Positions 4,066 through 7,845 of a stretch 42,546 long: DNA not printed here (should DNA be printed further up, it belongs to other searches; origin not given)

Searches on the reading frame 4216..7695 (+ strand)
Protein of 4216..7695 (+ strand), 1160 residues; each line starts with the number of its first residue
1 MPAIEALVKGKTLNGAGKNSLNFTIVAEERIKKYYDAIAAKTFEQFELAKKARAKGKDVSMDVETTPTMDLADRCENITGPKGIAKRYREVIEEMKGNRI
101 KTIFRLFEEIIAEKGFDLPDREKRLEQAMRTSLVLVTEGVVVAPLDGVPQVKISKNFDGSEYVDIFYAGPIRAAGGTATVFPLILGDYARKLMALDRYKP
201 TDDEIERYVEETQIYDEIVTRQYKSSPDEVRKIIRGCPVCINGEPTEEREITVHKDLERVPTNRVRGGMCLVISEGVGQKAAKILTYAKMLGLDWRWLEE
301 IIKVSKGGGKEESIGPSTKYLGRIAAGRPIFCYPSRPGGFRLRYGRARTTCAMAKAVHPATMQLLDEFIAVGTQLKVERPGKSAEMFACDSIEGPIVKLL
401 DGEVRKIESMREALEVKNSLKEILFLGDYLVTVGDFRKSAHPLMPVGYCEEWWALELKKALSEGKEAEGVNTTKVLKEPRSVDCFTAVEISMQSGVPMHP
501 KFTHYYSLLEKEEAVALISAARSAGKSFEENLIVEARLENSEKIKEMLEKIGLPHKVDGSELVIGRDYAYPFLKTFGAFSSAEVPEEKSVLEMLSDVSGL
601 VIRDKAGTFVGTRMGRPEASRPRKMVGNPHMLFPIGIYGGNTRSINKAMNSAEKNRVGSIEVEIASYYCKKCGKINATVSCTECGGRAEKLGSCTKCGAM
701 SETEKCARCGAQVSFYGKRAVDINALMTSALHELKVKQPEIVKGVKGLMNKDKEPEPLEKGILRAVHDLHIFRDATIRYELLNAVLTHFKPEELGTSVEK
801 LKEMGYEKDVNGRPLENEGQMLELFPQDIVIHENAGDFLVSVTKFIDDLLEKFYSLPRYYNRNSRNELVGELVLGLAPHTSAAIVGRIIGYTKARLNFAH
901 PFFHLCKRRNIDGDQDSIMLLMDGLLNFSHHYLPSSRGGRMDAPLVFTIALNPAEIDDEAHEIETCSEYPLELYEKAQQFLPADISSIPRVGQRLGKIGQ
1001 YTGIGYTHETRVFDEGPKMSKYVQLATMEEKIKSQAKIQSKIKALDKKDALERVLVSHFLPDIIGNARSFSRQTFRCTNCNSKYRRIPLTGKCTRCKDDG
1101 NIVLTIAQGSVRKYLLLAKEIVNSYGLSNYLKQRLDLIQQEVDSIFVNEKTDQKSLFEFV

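Call 6: search_protein_families(library=pfam, proteins=[window:4216-7695:+], max_evalue=0.01)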
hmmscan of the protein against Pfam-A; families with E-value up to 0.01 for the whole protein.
window:4216-7695:+ (1160 aa): 3 families
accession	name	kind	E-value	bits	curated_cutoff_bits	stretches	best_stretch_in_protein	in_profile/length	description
PF24846.1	PolC_DP2_cat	-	6.7e-126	419.7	24.3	1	737-1031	3-299/299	DNA polymerase II large subunit DP2, catalytic domain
PF24844.1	PolC_DP2_central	-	2.5e-116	389.1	24.3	1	311-699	5-368/372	DNA polymerase II large subunit DP2, central domain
PF03833.19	PolC_DP2_N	-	1.4e-95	320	24.3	1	33-303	1-270/271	DNA polymerase II large subunit DP2, N-terminal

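Call 7: search_protein_families(library=ncbifam, proteins=[window:4216-7695:+], max_evalue=0.01)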
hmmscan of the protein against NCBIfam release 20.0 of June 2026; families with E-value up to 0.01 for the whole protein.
window:4216-7695:+ (1160 aa): 4 families
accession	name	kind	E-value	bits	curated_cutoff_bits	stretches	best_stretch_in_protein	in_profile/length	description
NF003103.0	PRK04023.1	equivalog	0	1411.9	1269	1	26-1159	3-1124/1125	DNA polymerase II large subunit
NF011302.0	PRK14714.1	equivalog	0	1313.9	1791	2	28-910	4-931/1350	DNA-directed DNA polymerase II large subunit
TIGR00354.1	polC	equivalog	0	1270.9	702.15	1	29-1159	1-1096/1096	DNA polymerase II large subunit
NF011303.0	PRK14715.1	equivalog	0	1169.3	1585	3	313-910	319-895/1627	DNA-directed DNA polymerase II large subunit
